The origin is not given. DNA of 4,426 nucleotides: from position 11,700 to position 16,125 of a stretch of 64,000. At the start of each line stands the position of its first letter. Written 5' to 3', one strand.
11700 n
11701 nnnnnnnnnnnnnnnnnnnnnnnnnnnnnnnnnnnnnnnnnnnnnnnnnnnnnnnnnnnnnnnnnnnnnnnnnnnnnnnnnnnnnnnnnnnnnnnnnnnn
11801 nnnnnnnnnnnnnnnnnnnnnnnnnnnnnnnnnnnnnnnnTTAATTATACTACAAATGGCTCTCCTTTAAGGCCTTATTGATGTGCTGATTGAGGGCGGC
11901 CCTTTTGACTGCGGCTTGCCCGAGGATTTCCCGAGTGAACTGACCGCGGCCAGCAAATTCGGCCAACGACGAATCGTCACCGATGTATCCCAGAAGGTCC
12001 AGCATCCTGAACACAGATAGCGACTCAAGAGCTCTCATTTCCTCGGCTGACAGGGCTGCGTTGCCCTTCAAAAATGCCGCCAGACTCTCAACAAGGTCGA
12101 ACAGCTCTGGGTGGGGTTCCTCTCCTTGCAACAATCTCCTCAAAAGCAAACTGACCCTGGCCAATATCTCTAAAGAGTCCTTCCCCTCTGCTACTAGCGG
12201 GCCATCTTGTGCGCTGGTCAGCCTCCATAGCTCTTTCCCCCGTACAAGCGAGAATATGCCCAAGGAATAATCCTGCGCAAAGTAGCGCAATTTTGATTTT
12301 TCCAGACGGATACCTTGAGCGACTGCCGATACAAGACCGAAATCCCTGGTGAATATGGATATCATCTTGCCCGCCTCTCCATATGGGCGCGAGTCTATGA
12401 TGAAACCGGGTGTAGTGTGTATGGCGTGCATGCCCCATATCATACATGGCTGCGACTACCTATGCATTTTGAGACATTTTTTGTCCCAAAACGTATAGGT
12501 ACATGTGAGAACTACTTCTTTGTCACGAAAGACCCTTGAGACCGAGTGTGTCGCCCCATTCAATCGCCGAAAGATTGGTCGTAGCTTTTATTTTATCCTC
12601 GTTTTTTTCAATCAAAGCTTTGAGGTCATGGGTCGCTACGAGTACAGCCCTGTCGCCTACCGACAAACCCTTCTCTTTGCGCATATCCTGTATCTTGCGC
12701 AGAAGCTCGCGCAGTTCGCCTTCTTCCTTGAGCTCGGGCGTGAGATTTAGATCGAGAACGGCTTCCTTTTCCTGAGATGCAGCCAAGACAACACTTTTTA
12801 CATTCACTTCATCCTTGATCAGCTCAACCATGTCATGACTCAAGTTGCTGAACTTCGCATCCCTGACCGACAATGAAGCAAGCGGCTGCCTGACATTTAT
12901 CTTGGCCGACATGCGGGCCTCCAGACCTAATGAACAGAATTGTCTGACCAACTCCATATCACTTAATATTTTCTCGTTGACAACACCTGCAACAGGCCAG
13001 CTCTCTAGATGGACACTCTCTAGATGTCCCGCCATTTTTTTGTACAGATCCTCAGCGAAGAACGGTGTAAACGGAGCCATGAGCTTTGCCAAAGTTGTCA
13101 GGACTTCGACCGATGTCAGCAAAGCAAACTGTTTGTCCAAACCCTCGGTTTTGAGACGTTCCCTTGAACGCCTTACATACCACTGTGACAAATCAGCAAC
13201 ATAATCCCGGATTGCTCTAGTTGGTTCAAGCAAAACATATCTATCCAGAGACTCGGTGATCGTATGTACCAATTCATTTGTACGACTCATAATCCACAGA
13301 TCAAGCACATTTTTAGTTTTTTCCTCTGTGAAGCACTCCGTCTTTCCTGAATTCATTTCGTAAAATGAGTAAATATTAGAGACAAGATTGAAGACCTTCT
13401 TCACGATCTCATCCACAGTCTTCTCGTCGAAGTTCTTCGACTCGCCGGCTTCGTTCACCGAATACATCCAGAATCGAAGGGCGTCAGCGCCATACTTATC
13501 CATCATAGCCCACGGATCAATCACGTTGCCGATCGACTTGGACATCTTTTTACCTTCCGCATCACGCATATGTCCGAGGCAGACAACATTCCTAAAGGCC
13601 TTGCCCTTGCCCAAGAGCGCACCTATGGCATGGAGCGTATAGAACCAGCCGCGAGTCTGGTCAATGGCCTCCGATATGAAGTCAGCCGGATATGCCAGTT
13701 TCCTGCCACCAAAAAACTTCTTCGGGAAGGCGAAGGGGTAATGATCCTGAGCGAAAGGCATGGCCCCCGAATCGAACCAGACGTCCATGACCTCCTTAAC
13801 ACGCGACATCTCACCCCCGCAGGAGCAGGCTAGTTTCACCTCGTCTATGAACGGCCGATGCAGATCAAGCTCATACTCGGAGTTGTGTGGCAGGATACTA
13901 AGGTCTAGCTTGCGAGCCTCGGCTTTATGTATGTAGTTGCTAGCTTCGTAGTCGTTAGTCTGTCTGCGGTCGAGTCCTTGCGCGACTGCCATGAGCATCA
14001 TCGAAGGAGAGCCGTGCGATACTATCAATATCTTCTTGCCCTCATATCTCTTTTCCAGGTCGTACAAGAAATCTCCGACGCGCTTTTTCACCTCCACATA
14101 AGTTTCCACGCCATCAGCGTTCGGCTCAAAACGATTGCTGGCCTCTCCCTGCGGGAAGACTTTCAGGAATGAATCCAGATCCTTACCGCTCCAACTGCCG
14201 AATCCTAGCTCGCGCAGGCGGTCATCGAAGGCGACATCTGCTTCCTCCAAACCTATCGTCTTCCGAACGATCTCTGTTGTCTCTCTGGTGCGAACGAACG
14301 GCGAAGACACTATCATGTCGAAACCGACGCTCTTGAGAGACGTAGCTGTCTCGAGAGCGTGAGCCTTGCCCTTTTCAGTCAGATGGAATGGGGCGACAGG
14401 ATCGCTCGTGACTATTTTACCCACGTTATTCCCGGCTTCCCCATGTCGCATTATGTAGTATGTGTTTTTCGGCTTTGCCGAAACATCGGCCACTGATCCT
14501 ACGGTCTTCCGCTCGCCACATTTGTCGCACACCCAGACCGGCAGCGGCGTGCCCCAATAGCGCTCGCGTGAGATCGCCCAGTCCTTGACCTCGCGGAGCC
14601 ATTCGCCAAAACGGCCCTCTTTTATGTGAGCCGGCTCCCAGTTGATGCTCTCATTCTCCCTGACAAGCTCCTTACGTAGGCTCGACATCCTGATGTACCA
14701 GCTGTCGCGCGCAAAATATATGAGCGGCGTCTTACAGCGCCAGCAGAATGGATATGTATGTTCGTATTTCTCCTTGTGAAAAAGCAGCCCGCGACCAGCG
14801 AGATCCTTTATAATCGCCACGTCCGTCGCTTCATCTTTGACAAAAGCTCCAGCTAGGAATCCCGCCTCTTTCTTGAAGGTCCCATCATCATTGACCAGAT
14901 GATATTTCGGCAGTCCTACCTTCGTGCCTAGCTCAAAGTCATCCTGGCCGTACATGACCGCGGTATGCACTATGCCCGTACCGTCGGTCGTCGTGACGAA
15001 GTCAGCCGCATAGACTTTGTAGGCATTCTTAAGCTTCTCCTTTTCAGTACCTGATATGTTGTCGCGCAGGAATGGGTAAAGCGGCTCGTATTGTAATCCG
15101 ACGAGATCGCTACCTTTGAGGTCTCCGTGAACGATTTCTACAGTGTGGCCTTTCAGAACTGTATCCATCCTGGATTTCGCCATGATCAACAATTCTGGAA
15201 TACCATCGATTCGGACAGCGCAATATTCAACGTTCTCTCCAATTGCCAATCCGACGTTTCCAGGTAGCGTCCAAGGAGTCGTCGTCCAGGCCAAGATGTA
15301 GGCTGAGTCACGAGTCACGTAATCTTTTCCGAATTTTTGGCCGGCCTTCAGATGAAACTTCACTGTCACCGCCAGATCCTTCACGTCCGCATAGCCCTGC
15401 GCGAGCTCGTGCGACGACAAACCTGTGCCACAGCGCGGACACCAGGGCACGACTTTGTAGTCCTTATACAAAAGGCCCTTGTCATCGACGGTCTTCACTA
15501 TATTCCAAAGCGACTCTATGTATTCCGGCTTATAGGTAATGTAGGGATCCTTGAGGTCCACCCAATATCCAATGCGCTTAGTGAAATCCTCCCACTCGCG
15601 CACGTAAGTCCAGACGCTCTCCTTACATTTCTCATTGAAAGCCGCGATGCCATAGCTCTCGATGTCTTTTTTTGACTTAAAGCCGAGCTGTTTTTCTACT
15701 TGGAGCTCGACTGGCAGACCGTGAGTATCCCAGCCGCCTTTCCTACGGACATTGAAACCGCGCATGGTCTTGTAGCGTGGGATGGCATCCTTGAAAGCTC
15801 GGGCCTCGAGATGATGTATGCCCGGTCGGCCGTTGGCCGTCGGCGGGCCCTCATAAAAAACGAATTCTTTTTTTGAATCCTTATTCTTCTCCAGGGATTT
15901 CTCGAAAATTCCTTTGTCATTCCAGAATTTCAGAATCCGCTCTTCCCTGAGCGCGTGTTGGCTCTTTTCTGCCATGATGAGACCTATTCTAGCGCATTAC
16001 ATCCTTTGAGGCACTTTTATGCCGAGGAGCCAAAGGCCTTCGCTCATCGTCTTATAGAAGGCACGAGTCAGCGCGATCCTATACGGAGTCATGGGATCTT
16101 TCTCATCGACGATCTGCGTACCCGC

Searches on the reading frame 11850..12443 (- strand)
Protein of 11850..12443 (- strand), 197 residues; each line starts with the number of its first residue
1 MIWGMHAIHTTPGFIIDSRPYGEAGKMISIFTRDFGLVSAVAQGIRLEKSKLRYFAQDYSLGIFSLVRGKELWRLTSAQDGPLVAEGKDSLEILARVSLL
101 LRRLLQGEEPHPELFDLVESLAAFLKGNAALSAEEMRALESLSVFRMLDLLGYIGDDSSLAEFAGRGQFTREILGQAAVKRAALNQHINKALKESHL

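Call 79: search_protein_families(library=pfam, proteins=[window:11850-12443:-], max_evalue=0.00001)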
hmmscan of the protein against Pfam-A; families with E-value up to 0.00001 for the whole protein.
window:11850-12443:- (197 aa): 1 family
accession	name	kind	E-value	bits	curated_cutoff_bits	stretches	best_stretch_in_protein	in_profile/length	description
PF11967.14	RecO_N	-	5.5e-15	55.6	27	1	5-79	1-75/80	Recombination protein O N terminal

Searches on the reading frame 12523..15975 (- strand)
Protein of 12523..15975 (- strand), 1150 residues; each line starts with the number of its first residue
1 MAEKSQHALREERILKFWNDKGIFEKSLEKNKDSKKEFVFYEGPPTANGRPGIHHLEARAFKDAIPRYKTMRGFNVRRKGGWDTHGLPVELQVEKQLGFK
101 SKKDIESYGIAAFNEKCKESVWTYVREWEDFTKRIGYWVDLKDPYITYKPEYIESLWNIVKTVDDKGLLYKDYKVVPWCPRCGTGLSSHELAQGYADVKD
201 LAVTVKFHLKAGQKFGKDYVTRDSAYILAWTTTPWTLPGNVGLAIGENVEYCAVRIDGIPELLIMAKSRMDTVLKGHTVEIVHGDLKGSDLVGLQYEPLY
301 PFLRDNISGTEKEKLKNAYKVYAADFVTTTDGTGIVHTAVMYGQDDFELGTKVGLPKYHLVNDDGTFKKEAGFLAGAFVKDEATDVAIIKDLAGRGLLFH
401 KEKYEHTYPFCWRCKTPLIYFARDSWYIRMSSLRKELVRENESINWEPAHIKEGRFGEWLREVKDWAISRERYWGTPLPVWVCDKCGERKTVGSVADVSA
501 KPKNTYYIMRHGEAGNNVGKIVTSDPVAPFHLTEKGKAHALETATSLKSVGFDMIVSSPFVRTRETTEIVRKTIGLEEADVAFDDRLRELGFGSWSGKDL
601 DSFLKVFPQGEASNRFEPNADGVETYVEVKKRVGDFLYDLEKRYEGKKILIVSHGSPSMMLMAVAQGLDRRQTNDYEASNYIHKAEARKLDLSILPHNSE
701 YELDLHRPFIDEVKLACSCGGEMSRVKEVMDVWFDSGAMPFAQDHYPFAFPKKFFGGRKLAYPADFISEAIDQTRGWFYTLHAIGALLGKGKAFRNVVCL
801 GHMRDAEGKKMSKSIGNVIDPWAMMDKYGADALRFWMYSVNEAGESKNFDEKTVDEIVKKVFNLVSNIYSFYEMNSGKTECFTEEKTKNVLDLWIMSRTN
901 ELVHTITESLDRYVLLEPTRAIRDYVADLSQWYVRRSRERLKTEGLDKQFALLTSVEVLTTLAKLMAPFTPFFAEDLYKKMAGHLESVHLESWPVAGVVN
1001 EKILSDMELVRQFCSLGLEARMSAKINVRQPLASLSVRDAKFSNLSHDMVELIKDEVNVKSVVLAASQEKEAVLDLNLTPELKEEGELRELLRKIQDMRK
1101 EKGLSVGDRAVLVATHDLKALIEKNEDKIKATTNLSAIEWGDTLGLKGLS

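Call 79: search_protein_families(library=pfam, proteins=[window:12523-15975:-], max_evalue=0.00001)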
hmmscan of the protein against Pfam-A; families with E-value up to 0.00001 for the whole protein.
window:12523-15975:- (1150 aa): 5 families
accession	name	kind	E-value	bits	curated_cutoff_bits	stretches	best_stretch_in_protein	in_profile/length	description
PF00133.28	tRNA-synt_1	-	5.7e-118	394.7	22.7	2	14-501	2-266/414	tRNA synthetases class I (I, L, M and V)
PF00300.27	His_Phos_1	-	6.9e-32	111.1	21.7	1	507-680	2-173/194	Histidine phosphatase superfamily (branch 1)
PF08264.19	Anticodon_1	-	2.2e-26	93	25.1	1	892-1032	1-144/148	Anticodon-binding domain of tRNA ligase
PF09334.17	tRNA-synt_1g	-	2.3e-18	66.6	20.1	1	788-860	305-382/391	tRNA synthetases class I (M)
PF19302.4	DUF5915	-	8.5e-16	58.5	27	1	1073-1142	103-174/195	Domain of unknown function (DUF5915)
